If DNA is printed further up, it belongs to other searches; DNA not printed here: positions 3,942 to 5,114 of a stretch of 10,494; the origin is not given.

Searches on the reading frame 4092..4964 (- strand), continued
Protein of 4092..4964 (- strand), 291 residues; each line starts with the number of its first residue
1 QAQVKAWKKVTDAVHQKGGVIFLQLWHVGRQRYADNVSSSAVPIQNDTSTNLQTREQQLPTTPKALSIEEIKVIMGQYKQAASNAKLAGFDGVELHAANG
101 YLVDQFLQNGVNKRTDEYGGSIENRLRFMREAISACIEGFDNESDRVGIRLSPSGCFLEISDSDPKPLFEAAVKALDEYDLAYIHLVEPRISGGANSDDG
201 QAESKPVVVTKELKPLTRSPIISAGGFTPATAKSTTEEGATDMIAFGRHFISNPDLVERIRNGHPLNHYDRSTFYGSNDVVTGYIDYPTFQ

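Call 20: list_cluster_members(proteins=[P0001, window:3498-3851:-, P0007, P0006, P0010, P0009])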
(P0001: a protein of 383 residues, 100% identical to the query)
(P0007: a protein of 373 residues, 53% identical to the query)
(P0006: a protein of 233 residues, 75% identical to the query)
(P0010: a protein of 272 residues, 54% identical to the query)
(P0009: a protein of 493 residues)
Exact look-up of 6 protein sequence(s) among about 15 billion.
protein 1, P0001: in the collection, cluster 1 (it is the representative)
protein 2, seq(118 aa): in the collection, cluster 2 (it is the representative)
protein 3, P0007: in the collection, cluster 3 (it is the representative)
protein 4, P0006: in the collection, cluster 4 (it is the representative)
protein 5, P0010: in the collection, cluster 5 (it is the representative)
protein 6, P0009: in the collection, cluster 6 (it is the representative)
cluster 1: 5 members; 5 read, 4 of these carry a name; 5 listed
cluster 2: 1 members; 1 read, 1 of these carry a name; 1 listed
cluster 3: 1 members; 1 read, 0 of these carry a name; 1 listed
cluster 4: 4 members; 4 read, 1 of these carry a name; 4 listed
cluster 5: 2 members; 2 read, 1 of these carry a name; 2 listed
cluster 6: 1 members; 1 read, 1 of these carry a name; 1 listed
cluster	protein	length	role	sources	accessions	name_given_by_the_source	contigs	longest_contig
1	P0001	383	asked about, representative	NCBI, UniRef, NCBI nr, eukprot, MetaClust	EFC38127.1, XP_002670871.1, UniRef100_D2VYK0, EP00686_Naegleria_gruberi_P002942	predicted protein [Naegleria gruberi] | Predicted protein n=2 Tax=Naegleria gruberi TaxID=5762 RepID=D2VYK0_NAEGR | uncharacterized protein NAEGRDRAFT_74148 [Naegleria gruberi]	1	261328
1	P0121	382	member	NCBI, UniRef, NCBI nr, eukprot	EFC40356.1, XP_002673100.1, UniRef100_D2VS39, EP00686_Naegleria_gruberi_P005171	predicted protein [Naegleria gruberi] | Predicted protein n=1 Tax=Naegleria gruberi TaxID=5762 RepID=D2VS39_NAEGR | uncharacterized protein NAEGRDRAFT_71802 [Naegleria gruberi]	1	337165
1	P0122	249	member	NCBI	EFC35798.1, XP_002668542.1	predicted protein, partial [Naegleria gruberi]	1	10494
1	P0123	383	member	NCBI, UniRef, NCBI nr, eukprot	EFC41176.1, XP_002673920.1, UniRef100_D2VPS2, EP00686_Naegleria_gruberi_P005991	predicted protein [Naegleria gruberi] | Predicted protein n=1 Tax=Naegleria gruberi TaxID=5762 RepID=D2VPS2_NAEGR | uncharacterized protein NAEGRDRAFT_51294 [Naegleria gruberi]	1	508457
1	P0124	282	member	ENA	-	-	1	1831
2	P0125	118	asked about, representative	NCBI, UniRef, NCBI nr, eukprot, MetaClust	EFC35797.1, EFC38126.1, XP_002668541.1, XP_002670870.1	predicted protein [Naegleria gruberi] | Predicted protein n=1 Tax=Naegleria gruberi TaxID=5762 RepID=D2VYJ9_NAEGR | uncharacterized protein NAEGRDRAFT_76544 [Naegleria gruberi]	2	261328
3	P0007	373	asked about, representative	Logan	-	-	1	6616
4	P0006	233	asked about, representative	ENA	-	-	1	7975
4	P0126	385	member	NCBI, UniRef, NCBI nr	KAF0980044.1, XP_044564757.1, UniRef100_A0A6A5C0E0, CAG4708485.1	hypothetical protein FDP41_001197 [Naegleria fowleri] | NADH:flavin oxidoreductase/NADH oxidase N-terminal domain-containing protein n=1 ... | uncharacterized protein FDP41_001197 [Naegleria fowleri]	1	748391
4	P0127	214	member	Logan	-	-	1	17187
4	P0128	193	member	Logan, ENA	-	-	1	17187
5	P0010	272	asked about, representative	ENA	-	-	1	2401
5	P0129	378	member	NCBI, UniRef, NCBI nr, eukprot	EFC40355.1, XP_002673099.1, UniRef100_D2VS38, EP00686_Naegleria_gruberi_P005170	predicted protein [Naegleria gruberi] | Predicted protein n=1 Tax=Naegleria gruberi TaxID=5762 RepID=D2VS38_NAEGR | uncharacterized protein NAEGRDRAFT_82740 [Naegleria gruberi]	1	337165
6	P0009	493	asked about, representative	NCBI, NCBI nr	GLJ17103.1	hypothetical protein SUGI_0295860 [Cryptomeria japonica]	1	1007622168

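Call 29: search_protein_representatives(protein=P0001)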
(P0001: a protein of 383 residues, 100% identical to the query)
Query: 383 residues. Proteins with E-value up to 0.001 (for the whole library): 25628; up to 1e-10: 12791; up to 1e-30: 1383. The best 150 are listed.
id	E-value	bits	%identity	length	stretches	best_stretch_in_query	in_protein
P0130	5.0e-162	555.3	46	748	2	10-380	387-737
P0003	2.5e-142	490.5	63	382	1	7-382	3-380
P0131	7.5e-130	449.4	39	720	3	57-383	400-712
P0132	1.8e-110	385.7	40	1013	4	27-381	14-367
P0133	5.2e-104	364.4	38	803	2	39-382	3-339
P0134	4.4e-100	351.5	52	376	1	30-381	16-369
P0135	7.3e-99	347.5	38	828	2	29-381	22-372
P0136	7.5e-95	334.3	50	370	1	29-381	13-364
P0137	2.0e-93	329.6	56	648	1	79-382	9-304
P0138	2.6e-93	329.2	49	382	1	29-382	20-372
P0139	6.1e-92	324.7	48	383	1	9-381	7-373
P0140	8.9e-91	320.8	46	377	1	8-382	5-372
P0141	1.9e-89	316.5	48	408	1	12-381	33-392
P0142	7.8e-88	311.2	48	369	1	29-381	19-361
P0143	4.3e-87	308.7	47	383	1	27-381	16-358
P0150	7.8e-82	291.4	51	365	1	57-382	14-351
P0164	7.8e-77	275.0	48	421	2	143-380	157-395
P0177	3.1e-75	269.7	45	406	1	26-374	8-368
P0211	2.6e-71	256.8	44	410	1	30-381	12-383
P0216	1.6e-70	254.2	46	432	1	8-381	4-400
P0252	3.1e-67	243.4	45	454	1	28-369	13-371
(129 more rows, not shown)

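Call 40: list_cluster_members(proteins=[P0252, P0177, P0164, P0211, P0216, P0139, P0150, P0134, P0136, P0138])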
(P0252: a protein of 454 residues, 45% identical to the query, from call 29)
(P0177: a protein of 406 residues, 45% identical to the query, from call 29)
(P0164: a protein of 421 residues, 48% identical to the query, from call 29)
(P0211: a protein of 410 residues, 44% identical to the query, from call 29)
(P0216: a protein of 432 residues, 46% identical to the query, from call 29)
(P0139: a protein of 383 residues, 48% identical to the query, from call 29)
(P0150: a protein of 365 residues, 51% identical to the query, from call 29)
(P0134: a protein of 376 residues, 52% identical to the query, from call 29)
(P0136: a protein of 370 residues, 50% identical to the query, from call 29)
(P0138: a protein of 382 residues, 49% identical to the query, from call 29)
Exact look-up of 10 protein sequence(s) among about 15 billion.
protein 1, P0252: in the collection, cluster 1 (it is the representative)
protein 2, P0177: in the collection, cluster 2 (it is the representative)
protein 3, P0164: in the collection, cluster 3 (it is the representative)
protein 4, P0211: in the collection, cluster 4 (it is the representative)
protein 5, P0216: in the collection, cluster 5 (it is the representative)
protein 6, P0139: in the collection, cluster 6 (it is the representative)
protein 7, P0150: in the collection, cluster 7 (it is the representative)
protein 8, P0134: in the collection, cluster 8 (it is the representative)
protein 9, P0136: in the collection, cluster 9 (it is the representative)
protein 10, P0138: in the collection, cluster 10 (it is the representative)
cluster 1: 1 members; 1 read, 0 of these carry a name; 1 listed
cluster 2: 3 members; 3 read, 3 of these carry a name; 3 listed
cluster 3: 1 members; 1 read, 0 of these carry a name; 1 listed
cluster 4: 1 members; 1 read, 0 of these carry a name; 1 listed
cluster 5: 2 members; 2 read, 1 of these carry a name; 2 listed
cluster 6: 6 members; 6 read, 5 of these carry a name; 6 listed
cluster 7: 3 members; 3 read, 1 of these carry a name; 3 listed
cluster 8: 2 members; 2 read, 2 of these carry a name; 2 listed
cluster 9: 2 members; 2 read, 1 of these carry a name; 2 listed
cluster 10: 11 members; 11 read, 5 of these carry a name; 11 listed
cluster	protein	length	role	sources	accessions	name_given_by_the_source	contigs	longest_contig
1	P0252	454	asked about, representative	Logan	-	-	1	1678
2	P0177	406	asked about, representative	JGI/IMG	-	N-ethylmaleimide reductase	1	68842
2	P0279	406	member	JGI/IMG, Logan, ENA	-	N-ethylmaleimide reductase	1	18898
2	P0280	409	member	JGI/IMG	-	N-ethylmaleimide reductase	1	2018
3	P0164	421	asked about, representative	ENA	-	-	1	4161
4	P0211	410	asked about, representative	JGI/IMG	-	-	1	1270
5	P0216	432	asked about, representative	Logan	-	-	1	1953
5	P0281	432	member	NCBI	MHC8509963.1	MAG: alkene reductase [Rhodospirillales bacterium]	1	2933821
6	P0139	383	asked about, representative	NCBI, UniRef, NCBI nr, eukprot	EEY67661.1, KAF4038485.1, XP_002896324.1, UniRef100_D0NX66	12-oxophytodienoate reductase, putative [Phytophthora infestans T30-4] | 12-oxophytodienoate reductase, putative n=2 Tax=Phytophthora infestans TaxID=4787 ... | XP_002896324.1 12-oxophytodienoate reductase, putative [Phytophthora infestans T30-4]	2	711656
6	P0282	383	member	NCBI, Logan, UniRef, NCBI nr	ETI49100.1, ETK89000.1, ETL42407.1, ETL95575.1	hypothetical protein F441_06973 [Phytophthora nicotianae CJ01A1] | NADH:flavin oxidoreductase/NADH oxidase N-terminal domain-containing protein n=5 ... | hypothetical protein PPTG_10028 [Phytophthora nicotianae INRA-310]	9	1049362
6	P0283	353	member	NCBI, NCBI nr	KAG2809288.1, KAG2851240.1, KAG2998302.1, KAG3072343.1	hypothetical protein PC129_g15480 [Phytophthora cactorum] | hypothetical protein PC112_g16579 [Phytophthora cactorum]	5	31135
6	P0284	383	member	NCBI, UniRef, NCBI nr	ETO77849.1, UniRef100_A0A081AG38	hypothetical protein F444_07028 [Phytophthora nicotianae P1976] | NADH:flavin oxidoreductase/NADH oxidase N-terminal domain-containing protein n=1 ...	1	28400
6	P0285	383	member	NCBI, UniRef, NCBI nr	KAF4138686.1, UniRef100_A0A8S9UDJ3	NADH:flavin oxidoreductase / NADH oxidase family [Phytophthora infestans] | NADH:flavin oxidoreductase / NADH oxidase family n=1 Tax=Phytophthora infestans ...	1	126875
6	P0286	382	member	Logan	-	-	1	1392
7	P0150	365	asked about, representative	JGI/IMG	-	-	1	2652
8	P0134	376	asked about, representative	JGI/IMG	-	N-ethylmaleimide reductase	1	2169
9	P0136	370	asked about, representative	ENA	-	-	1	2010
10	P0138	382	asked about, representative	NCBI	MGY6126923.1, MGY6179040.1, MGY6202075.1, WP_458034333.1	alkene reductase (plasmid) [Paraburkholderia strydomiana]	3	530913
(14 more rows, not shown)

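Call 42: find_encoding_contigs(protein=P0126, flank=3000, max_places=1)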
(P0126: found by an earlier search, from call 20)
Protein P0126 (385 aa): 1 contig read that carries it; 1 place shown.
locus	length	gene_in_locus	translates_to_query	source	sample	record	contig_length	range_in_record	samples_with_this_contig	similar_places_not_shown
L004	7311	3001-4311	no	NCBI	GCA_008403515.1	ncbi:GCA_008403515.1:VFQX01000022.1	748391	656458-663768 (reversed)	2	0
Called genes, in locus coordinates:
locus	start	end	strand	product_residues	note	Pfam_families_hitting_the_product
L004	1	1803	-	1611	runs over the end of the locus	PF16209:PhoLip_ATPase_N, PF00122:E1-E2_ATPase (weak), PF13246:Cation_ATPase, PF00702:Hydrolase (weak), PF16212:PhoLip_ATPase_C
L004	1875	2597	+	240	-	PF06080:DUF938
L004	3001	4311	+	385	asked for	PF00724:Oxidored_FMN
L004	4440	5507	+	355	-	PF00071:Ras, PF08477:Roc (weak)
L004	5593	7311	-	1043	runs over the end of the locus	PF00890:FAD_binding_2, PF01266:DAO (weak), PF03486:HI0933_like (faint), PF07992:Pyr_redox_2 (faint), PF12831:FAD_oxidored (weak), PF13450:NAD_binding_8 (weak)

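Call 43: find_encoding_contigs(protein=P0005, flank=3000, max_places=1)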
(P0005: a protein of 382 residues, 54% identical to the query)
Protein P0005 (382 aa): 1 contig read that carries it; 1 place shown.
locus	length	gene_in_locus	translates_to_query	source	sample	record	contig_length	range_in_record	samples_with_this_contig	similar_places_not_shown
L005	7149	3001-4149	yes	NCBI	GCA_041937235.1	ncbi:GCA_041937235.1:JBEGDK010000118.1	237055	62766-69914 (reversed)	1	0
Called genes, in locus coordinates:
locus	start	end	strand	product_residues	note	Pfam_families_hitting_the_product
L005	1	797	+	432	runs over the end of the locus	-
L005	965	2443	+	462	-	PF00928:Adap_comp_sub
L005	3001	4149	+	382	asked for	PF00724:Oxidored_FMN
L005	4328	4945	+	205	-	-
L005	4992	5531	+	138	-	PF00168:C2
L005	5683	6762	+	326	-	PF00168:C2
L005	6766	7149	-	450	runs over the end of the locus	PF20811:PARG_cat_N, PF05028:PARG_cat_C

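Call 44: find_encoding_contigs(protein=P0007, flank=3000, max_places=1)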
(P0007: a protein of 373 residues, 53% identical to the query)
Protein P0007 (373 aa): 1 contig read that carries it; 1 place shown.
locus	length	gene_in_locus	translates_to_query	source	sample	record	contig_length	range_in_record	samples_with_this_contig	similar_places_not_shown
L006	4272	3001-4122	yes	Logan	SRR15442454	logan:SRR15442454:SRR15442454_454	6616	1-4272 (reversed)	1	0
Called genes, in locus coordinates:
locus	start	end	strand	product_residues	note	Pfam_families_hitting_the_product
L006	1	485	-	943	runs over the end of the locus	?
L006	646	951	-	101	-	-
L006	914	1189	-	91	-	PF00293:NUDIX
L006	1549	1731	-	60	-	-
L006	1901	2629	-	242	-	PF03765:CRAL_TRIO_N, PF00650:CRAL_TRIO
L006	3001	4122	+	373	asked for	PF00724:Oxidored_FMN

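Call 52: search_protein_families(library=pfam, proteins=[P0001], max_evalue=0.001)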
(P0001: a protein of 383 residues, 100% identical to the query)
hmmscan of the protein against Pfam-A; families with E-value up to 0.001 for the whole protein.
P0001 (383 aa): 1 family
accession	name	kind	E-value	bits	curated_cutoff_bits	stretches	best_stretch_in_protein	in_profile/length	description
PF00724.26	Oxidored_FMN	-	4.2e-86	289.7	27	1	11-359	1-342/342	NADH:flavin oxidoreductase / NADH oxidase family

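Call 65: search_protein_families(library=ncbifam, proteins=[P0001], max_evalue=1e-10)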
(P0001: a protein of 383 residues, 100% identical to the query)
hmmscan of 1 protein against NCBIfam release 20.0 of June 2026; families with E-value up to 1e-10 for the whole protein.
P0001 (383 aa): 8 families
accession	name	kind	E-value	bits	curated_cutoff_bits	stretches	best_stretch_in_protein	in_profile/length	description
NF007899.0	PRK10605.1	subfamily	3.7e-94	316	403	1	9-381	3-364/365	N-ethylmaleimide reductase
TIGR03997.1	mycofact_OYE_2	equivalog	1.3e-42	146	793.15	1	28-356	10-331/645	mycofactocin system FadH/OYE family oxidoreductase 2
NF010047.0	PRK13523.1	equivalog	2.3e-41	142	431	1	27-233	12-209/339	NADPH dehydrogenase NamA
NF041087.1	bile_acid_BaiCD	equivalog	4.6e-37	127.4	825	1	28-228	12-202/642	bile acid Fe-S flavoenzyme BaiCD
NF006101.0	PRK08255.1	equivalog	9.6e-36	123.1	1078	1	27-244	406-626/768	bifunctional salicylyl-CoA 5-hydroxylase/oxidoreductase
NF045592.1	bili_reduct_N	equivalog_domain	1.2e-29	103.5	425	1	27-228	9-200/363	bilirubin reductase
NF045599.1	bili_reduct_long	exception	1.6e-27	96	750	1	27-227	8-199/641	bilirubin reductase, long form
TIGR03996.1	mycofact_OYE_1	hypoth_equivalog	6.5e-21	74.5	627.9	1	34-356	16-326/633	mycofactocin system FadH/OYE family oxidoreductase 1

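Call 66: find_encoding_contigs(protein=P0124, flank=2000, max_places=2)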
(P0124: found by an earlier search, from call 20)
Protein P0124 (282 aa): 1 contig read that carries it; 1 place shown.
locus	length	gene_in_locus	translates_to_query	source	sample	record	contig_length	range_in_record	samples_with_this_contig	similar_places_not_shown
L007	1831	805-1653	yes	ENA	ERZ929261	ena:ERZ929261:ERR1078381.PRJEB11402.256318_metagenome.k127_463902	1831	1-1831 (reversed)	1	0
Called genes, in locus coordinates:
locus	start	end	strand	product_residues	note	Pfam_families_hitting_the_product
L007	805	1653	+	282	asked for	PF00724:Oxidored_FMN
